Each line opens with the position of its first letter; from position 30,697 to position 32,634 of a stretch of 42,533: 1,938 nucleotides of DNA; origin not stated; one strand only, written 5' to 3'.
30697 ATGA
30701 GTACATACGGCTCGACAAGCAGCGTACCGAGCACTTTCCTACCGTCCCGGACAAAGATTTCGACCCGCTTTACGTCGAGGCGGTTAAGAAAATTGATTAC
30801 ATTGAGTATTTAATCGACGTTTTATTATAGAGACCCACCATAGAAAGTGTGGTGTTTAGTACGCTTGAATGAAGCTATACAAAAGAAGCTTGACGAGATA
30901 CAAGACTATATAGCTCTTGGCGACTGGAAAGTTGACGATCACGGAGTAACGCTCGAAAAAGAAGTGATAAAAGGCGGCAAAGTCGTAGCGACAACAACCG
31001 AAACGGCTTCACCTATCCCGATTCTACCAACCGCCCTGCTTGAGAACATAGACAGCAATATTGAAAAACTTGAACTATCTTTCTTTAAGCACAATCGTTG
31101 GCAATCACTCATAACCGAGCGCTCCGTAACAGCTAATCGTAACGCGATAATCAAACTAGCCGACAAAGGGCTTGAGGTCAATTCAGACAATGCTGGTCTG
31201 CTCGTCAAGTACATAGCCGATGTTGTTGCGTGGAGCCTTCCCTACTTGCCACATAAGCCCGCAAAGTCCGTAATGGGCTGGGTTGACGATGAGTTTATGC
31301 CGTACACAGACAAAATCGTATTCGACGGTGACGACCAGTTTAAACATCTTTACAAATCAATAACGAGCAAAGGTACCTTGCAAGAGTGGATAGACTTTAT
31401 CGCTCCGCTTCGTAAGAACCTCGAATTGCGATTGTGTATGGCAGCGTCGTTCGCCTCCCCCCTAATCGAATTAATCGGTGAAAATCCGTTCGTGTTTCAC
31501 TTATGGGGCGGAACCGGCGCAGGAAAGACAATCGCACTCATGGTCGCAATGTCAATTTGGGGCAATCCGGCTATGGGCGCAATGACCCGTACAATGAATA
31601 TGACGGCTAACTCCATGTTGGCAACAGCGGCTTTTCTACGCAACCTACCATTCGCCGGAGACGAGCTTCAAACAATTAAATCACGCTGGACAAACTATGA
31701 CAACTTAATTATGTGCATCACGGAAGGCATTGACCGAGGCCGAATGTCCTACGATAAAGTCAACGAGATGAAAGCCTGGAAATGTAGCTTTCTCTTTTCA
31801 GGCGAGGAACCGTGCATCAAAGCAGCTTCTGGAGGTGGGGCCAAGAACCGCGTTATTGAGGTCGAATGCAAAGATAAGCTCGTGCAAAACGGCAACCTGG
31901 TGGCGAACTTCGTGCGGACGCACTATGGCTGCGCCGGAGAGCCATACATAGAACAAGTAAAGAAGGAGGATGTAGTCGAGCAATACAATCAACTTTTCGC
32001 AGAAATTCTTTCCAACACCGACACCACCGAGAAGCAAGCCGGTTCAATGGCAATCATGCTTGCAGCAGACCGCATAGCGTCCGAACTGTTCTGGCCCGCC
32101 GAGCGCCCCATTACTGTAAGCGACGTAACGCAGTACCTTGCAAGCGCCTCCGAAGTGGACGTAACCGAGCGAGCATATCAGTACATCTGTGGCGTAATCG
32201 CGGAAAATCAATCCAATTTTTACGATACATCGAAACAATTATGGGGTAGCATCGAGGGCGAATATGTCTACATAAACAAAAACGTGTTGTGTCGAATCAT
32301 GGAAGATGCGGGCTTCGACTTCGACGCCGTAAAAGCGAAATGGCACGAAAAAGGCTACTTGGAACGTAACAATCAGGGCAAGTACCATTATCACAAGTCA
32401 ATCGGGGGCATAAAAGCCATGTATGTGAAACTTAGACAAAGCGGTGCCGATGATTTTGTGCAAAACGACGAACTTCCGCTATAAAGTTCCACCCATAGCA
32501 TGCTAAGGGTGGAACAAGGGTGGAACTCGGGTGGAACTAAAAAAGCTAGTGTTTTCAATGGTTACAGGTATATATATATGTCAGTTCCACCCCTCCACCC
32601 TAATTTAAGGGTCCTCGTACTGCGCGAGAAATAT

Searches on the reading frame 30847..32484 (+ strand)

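Call 76: search_protein_families(library=pfam, proteins=[window:30847-32484:+], max_evalue=0.001)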
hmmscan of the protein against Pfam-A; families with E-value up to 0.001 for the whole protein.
window:30847-32484:+ (545 aa): 2 families
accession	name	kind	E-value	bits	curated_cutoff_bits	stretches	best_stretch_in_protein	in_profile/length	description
PF06048.17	DUF927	-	2.1e-33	116.7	22.6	1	48-301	23-274/284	Domain of unknown function (DUF927)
PF18662.7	HTH_56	-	3.2e-21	75.9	26.2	1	438-529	1-106/111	Cch helix turn helix domain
